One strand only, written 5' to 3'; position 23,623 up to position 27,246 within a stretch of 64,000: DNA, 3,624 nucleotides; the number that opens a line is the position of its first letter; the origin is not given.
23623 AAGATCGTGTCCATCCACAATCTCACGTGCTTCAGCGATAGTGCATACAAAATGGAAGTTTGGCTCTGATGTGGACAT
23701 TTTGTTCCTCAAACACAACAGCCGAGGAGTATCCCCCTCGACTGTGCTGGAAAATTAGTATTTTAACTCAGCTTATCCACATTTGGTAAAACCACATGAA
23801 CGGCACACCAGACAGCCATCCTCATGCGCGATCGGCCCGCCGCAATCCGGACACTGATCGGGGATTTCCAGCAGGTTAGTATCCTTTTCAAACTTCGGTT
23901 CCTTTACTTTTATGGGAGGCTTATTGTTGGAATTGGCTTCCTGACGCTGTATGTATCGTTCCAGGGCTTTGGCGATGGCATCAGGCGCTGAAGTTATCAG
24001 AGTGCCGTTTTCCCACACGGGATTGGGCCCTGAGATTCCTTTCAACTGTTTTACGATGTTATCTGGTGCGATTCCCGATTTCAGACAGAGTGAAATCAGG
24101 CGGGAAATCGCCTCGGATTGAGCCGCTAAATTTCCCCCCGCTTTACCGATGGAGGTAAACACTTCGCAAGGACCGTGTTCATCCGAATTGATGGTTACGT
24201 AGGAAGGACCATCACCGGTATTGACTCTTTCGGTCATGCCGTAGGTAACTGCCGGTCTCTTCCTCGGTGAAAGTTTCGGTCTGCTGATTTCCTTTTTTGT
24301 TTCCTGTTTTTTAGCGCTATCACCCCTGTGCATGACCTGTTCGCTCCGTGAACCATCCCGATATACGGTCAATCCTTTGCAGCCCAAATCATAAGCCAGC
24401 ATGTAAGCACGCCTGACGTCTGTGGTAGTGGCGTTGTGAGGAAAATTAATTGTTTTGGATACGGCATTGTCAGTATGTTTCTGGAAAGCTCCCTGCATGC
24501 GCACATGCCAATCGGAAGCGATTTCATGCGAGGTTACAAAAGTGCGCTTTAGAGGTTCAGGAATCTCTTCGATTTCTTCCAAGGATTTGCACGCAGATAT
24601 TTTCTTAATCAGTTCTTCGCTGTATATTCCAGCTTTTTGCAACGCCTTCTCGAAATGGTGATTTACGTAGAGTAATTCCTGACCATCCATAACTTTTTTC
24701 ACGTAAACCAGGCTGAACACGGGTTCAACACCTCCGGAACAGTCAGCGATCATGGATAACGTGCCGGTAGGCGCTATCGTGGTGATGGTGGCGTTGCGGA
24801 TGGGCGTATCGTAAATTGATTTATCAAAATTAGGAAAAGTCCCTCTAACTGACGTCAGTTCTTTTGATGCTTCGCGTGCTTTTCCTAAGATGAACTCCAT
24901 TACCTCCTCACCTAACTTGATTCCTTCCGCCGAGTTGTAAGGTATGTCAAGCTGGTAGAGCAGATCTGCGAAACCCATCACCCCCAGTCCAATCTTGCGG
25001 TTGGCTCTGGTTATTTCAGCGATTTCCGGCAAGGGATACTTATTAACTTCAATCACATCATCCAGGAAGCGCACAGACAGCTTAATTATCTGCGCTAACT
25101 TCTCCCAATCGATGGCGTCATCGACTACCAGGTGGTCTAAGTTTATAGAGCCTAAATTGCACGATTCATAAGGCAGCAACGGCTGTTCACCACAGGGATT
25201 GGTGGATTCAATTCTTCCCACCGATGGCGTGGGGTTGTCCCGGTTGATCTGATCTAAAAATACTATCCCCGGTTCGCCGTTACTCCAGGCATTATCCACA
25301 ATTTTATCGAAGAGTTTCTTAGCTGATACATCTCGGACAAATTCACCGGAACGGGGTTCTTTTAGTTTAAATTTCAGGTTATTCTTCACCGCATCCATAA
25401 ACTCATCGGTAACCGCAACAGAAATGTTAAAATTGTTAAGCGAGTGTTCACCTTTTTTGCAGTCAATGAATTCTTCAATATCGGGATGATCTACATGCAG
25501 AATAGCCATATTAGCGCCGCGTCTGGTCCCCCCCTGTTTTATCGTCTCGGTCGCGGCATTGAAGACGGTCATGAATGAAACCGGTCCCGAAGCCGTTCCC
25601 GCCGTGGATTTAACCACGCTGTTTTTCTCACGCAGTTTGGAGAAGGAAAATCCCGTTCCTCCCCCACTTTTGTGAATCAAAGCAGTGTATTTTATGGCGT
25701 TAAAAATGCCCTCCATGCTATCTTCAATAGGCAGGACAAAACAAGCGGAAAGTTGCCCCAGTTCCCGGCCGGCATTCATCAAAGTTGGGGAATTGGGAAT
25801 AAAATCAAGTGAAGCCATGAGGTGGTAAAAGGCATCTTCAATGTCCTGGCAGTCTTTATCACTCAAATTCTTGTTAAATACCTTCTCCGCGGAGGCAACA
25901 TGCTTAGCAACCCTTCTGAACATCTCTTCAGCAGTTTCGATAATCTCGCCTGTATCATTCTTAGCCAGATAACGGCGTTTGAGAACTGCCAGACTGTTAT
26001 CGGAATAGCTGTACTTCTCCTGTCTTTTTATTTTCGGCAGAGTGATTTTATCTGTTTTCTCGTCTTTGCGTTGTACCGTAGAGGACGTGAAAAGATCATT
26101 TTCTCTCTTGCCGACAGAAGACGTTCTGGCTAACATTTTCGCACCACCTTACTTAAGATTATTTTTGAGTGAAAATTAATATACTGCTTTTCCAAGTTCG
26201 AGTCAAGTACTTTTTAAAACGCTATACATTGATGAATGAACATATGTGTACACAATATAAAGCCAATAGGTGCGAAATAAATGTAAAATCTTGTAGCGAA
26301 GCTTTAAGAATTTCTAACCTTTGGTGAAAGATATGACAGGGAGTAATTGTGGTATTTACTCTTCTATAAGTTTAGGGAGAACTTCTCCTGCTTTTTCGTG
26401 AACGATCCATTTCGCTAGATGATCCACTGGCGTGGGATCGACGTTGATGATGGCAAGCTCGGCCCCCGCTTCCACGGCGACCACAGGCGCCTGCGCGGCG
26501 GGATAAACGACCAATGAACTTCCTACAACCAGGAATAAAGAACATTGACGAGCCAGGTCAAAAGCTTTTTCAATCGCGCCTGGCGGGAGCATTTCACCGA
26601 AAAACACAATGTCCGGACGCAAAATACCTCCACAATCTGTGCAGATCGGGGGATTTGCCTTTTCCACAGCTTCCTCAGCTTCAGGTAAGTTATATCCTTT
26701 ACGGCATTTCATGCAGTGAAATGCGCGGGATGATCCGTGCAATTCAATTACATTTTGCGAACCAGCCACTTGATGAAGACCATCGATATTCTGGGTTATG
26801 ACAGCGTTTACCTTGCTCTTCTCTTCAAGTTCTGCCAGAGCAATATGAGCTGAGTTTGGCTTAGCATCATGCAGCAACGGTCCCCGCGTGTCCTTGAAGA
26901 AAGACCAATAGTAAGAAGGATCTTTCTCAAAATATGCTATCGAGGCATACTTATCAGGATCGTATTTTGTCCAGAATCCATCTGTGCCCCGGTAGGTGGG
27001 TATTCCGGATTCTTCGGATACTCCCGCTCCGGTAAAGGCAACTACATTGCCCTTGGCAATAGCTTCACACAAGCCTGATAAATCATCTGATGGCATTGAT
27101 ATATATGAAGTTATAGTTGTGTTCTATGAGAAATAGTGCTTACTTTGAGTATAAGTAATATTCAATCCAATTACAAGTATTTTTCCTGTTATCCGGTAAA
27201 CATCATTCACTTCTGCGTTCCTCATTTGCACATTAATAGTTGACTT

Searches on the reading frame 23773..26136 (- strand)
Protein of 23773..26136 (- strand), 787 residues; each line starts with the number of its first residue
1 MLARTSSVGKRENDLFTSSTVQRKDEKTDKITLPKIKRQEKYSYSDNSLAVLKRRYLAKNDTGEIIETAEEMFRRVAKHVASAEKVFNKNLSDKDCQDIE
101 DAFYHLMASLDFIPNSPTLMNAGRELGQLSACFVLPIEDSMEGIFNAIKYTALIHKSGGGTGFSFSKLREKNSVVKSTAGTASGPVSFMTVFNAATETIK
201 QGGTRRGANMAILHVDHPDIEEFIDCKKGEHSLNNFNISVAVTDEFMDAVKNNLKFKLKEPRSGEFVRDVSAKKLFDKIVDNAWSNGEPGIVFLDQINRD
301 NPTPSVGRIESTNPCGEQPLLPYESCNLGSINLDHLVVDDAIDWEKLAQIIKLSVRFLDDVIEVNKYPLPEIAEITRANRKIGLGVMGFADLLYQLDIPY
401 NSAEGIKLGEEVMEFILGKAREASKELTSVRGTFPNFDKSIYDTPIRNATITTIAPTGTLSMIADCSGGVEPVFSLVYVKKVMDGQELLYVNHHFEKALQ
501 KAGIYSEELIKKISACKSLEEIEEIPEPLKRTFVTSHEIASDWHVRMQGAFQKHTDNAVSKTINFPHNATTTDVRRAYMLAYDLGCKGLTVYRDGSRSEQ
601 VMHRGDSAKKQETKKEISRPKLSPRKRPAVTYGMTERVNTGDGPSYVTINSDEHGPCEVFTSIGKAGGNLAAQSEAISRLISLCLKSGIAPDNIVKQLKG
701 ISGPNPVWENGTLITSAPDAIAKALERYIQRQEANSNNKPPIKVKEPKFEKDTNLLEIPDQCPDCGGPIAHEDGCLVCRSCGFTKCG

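Call 26: search_protein_families(library=ncbifam, proteins=[window:23773-26136:-], max_evalue=0.001)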
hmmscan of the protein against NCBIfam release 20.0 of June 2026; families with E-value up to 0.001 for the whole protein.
window:23773-26136:- (787 aa): 21 families
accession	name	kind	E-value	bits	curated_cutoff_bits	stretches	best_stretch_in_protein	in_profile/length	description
NF006417.0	PRK08665.1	equivalog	0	1164.3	961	1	37-787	5-759/759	vitamin B12-dependent ribonucleotide reductase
NF005010.0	PRK06406.1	subfamily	2.1e-238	793.4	1125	2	98-618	218-741/771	vitamin B12-dependent ribonucleotide reductase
TIGR02504.1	NrdJ_Z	equivalog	3.5e-221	735.9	399.95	1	50-602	3-606/606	adenosylcobalamin-dependent ribonucleoside-diphosphate reductase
NF006207.0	PRK08332.1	equivalog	6e-146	487.8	2400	5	445-611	1405-1571/1684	vitamin B12-dependent ribonucleotide reductase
NF005122.0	PRK06556.1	equivalog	2.9e-130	435.7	859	3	234-439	286-492/960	vitamin B12-dependent ribonucleotide reductase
TIGR02506.1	NrdE_NrdA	equivalog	6.2e-107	358.6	341.05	3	49-262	4-216/616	ribonucleoside-diphosphate reductase subunit alpha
NF006577.0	PRK09102.1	equivalog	5.3e-94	315.6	620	1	27-615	8-590/604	ribonucleoside-diphosphate reductase subunit alpha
NF005544.0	PRK07207.1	equivalog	8.6e-92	308.5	965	3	37-261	291-507/965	ribonucleoside-diphosphate reductase subunit alpha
NF005991.0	PRK08115.1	equivalog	2.5e-87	293.7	854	3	268-437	431-603/858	vitamin B12-dependent ribonucleotide reductase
NF005736.0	PRK07562.1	equivalog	8.4e-84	282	1737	4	234-440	395-603/1222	vitamin B12-dependent ribonucleotide reductase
NF005401.0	PRK06948.1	subfamily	3e-78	264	906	2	48-441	17-425/604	ribonucleotide reductase-like protein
NF005101.0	PRK06539.1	equivalog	3.3e-76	256.9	988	3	267-442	393-572/822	ribonucleoside-diphosphate reductase subunit alpha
NF009029.0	PRK12365.1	equivalog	5.3e-74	249.8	1350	3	267-443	623-803/1046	ribonucleoside-diphosphate reductase subunit alpha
NF006665.0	PRK09209.1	equivalog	2.3e-62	211.4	1057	2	35-263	149-372/761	ribonucleoside-diphosphate reductase subunit alpha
NF005483.0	PRK07088.1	equivalog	7e-61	206.3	1214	2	35-262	149-373/764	ribonucleoside-diphosphate reductase subunit alpha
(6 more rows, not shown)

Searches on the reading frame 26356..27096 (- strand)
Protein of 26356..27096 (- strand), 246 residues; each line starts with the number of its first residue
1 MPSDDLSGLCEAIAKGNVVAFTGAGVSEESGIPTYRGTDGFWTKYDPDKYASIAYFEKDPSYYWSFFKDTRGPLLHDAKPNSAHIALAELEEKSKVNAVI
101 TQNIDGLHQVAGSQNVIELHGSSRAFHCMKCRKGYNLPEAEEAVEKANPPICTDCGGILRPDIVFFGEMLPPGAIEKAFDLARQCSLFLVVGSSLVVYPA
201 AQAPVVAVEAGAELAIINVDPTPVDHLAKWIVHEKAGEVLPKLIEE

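Call 26: search_protein_families(library=ncbifam, proteins=[window:26356-27096:-], max_evalue=0.001)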
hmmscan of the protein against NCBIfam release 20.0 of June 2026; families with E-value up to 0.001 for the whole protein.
window:26356-27096:- (246 aa): 7 families
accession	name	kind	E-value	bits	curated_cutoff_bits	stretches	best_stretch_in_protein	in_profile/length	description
NF040867.1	prot_deacyl_CobB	equivalog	2.8e-92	308.3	320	1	15-246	10-241/242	NAD-dependent protein deacetylase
NF001753.0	PRK00481.1-3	subfamily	8.5e-89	296.8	243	1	16-245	14-245/252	NAD-dependent protein deacylase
NF010736.0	PRK14138.1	equivalog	2.5e-73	246.3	395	1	18-233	14-227/244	NAD-dependent deacetylase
NF001752.0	PRK00481.1-1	equivalog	6.5e-63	212.5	221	1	15-244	14-240/242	NAD-dependent protein deacylase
NF001754.0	PRK00481.1-4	equivalog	1e-59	201.6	252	1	17-243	17-240/244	NAD-dependent protein deacylase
NF003738.0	PRK05333.1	equivalog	1.3e-53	181.8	305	2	17-149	28-159/295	NAD-dependent protein deacetylase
NF001755.0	PRK00481.1-5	equivalog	9.7e-39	133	318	1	10-245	35-267/278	Sir2 family NAD+-dependent deacetylase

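Call 28: find_encoding_contigs(protein=window:26356-27096:-, flank=6000, max_places=6)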
Protein window:26356-27096:- (246 aa): no gene with exactly this product is on record in the collection.
